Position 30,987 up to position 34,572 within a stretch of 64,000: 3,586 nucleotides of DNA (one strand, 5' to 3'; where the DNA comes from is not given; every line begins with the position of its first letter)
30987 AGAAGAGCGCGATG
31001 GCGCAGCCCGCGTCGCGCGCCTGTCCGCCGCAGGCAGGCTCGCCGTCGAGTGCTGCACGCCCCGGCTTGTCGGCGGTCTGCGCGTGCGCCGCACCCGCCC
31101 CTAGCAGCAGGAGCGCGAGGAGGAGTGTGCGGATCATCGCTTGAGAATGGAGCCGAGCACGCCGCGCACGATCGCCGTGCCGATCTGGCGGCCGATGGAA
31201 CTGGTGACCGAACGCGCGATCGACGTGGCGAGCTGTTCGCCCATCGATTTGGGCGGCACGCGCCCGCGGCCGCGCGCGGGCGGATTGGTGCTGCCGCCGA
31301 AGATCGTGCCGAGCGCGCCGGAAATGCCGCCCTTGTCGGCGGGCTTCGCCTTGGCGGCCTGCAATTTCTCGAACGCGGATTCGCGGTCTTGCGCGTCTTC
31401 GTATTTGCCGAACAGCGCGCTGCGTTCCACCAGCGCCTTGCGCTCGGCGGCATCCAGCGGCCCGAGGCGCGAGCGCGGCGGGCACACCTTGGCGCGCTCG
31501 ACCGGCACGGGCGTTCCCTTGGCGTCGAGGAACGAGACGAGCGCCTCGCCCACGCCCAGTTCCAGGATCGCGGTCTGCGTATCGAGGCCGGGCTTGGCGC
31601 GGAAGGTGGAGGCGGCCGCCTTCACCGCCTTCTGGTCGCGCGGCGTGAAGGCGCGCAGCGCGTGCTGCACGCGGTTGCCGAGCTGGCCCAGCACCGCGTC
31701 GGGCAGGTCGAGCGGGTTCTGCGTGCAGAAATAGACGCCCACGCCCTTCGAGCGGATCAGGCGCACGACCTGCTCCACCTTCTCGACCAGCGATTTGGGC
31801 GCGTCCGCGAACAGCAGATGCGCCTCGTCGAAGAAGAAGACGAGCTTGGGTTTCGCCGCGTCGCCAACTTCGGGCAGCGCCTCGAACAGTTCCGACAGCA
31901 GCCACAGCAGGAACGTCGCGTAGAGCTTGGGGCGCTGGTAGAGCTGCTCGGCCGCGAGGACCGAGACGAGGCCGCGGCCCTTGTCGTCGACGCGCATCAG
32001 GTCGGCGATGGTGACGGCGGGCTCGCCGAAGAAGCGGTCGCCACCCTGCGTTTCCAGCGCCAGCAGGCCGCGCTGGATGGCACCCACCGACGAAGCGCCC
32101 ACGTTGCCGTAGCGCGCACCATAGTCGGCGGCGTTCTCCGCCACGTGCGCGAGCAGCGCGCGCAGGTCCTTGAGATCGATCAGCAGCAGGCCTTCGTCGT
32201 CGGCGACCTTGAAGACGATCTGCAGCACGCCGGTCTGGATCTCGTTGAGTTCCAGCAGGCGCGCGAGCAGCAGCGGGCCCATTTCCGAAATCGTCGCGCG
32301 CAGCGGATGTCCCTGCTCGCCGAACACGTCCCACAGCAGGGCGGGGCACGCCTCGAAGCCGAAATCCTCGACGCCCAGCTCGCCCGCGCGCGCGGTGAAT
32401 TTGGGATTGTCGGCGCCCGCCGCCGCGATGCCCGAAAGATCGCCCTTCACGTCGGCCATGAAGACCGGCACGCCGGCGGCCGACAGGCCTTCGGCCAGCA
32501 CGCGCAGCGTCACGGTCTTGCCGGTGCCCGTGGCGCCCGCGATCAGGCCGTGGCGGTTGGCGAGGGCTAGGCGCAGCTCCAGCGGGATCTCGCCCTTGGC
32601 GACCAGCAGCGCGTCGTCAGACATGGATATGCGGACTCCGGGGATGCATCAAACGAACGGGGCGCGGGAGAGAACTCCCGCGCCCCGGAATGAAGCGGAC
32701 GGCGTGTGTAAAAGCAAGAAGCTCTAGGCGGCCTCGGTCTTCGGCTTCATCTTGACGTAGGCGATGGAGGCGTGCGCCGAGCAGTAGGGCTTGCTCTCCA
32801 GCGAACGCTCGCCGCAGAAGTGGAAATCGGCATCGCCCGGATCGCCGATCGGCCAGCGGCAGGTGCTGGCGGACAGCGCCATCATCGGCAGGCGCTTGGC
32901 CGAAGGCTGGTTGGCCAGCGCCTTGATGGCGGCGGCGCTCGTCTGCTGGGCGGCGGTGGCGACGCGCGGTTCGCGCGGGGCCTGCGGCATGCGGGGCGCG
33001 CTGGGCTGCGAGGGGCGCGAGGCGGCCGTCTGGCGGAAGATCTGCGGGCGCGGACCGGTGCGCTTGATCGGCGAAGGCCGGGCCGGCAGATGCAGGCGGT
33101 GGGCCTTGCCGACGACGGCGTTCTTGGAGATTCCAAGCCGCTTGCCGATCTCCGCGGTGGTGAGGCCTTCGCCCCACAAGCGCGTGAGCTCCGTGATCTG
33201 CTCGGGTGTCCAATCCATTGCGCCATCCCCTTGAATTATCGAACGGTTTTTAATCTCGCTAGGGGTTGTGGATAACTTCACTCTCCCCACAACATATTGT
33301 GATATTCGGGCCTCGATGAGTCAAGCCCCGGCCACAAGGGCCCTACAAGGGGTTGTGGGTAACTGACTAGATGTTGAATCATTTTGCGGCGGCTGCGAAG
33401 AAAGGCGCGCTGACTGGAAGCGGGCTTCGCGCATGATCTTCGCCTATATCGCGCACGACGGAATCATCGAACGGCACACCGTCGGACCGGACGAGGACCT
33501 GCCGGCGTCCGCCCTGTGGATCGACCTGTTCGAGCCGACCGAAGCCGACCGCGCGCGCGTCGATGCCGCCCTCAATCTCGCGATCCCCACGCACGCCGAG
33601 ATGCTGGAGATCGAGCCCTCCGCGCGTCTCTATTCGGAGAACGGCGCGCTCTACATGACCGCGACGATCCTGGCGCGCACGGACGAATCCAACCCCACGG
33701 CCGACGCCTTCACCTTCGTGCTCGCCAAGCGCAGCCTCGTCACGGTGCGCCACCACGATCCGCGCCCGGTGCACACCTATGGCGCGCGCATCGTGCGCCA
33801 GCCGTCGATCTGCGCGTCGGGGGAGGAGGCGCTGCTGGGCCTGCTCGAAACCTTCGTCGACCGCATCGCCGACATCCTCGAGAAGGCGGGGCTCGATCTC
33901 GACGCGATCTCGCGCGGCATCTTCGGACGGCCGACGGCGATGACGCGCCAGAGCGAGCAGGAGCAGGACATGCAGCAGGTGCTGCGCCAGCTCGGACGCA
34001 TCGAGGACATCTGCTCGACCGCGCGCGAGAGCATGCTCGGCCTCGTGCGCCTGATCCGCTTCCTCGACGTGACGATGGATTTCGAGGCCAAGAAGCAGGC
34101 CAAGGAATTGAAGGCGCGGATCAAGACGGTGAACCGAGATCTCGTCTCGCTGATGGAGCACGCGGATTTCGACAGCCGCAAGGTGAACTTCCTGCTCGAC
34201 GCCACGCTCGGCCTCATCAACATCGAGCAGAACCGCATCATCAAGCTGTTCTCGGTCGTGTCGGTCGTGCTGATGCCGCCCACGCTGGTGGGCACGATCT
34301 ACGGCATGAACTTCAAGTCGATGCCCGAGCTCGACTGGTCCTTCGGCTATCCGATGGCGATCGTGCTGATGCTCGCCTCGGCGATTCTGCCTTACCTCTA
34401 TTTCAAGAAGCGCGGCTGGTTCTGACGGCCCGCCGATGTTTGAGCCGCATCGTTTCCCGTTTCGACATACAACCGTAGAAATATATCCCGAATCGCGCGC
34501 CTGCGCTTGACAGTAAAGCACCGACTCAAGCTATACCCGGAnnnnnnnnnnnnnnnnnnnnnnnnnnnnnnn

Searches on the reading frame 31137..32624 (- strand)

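Call 6: search_protein_families(library=pfam, proteins=[window:31137-32624:-], max_evalue=0.1)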
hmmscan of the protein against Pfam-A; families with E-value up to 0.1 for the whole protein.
window:31137-32624:- (496 aa): 17 families
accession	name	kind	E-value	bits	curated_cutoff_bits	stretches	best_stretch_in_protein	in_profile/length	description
PF05872.18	HerA_C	-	4.4e-218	725.4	22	1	11-493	9-497/502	Helicase HerA-like C-terminal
PF01935.23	DUF87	-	4.9e-10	40.3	23.2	1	8-220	7-197/220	Helicase HerA, central domain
PF01580.24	FtsK_SpoIIIE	-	5.9e-05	23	24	1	17-49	33-65/221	FtsK/SpoIIIE family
PF13401.12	AAA_22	-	0.00013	22.7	27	1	24-59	6-41/130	AAA domain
PF04851.21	ResIII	-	0.00022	21.6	22.5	1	22-49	22-49/164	Type III restriction enzyme, res subunit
PF10412.15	TrwB_AAD_bind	-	0.0006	19.2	20.5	1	11-63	5-55/387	Type IV secretion-system coupling protein DNA-binding domain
PF00004.35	AAA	-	0.0023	18.8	21.2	0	27-63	2-35/131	ATPase family associated with various cellular activities (AAA)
PF13191.12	AAA_16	-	0.0043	18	32.6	0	24-54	25-55/167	AAA ATPase domain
PF12846.13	AAA_10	-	0.0047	16.5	27.5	0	259-330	240-305/362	AAA-like domain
PF13604.12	AAA_30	-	0.01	16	27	1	25-57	20-52/191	AAA domain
PF00702.32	Hydrolase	-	0.012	16.4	26.4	1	253-316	73-136/191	haloacid dehalogenase-like hydrolase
PF00437.27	T2SSE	-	0.021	14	24.9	1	20-49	137-168/370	Type II/IV secretion system protein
PF09848.15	SLFN-g3_helicase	-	0.048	13.4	24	0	256-300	76-121/354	Schlafen group 3, DNA/RNA helicase domain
PF13245.12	AAA_19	-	0.053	14.1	25.1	0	20-51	8-39/134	AAA domain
PF25199.1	nSTAND_NTPase5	-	0.057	13.7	34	0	27-55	45-74/145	Novel STAND NTPase 5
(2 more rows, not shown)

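Call 7: search_protein_families(library=ncbifam, proteins=[window:31137-32624:-], max_evalue=0.1)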
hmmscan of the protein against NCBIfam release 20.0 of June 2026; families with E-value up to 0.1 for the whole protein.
window:31137-32624:- (496 aa): 15 families
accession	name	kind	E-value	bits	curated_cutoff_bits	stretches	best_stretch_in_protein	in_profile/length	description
NF053655.1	CedD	equivalog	7.7e-10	38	600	2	182-340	348-494/527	DNA-translocating ATPase CedD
NF040937.1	HerA_Thermprot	equivalog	2.4e-08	32.8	800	2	261-363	351-448/487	DNA double-strand break repair helicase HerA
NF041017.1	DNA_import_CedB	equivalog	4e-05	22.4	700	1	21-63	273-316/590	DNA import protein CedB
NF045975.1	VirB4_plasma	equivalog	4e-05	21.5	590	1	258-307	758-807/894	Mbov_0397 family ICE element conjugal transfer ATPase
NF040819.1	helicase_HerA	equivalog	5.6e-05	21.8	970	1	257-363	401-501/561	DNA double-strand break repair helicase HerA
TIGR00929.1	VirB4_CagE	subfamily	0.001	17.4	643.1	0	25-58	439-473/792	VirB4 family type IV secretion/conjugal transfer ATPase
TIGR03924.1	T7SS_EccC_a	equivalog_domain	0.0025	16.6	509.15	1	25-53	452-480/673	type VII secretion protein EccCa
NF010404.0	PRK13830.1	subfamily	0.0044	14.8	810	0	265-316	344-392/818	conjugal transfer protein TrbE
TIGR02746.1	TraC-F-type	equivalog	0.0052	14.7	567.05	0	222-307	605-688/800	type IV secretion system protein TraC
NF010447.0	PRK13873.1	equivalog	0.015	13.3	1020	0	242-309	622-685/815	conjugal transfer protein TrbE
TIGR03744.1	traC_PFL_4706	equivalog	0.015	13.2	520.6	0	256-311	729-782/892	conjugative transfer ATPase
NF033849.1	ser_rich_anae_1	subfamily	0.026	11.9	650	0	24-47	760-783/1163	serine-rich protein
NF042943.1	HerA_antiphage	equivalog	0.029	12.9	800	0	253-353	427-535/566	anti-phage-associated helicase HerA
NF052333.1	ATPase_TcpF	exception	0.051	11.4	1100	1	284-364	704-781/813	conjugal transfer ATPase TcpF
TIGR03743.1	SXT_TraD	subfamily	0.059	11.8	366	1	12-62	164-214/636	conjugative transfer system coupling protein TraD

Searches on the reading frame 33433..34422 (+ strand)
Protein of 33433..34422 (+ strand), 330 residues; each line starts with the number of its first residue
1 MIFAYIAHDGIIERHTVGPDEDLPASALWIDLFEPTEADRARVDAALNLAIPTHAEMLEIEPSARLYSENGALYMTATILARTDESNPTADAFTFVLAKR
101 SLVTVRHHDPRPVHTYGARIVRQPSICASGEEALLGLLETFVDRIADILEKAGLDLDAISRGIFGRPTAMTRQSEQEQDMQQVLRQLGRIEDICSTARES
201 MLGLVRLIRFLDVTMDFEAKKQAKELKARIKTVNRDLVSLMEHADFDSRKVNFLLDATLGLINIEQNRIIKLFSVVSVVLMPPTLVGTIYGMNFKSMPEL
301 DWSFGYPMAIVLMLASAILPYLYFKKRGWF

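Call 71: search_protein_families(library=pfam, proteins=[window:33433-34422:+], max_evalue=0.0001)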
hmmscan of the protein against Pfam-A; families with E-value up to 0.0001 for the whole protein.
window:33433-34422:+ (330 aa): 1 family
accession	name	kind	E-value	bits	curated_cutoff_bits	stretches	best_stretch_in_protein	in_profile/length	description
PF01544.23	CorA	-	8e-50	170.2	27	1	27-326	4-292/292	CorA-like Mg2+ transporter protein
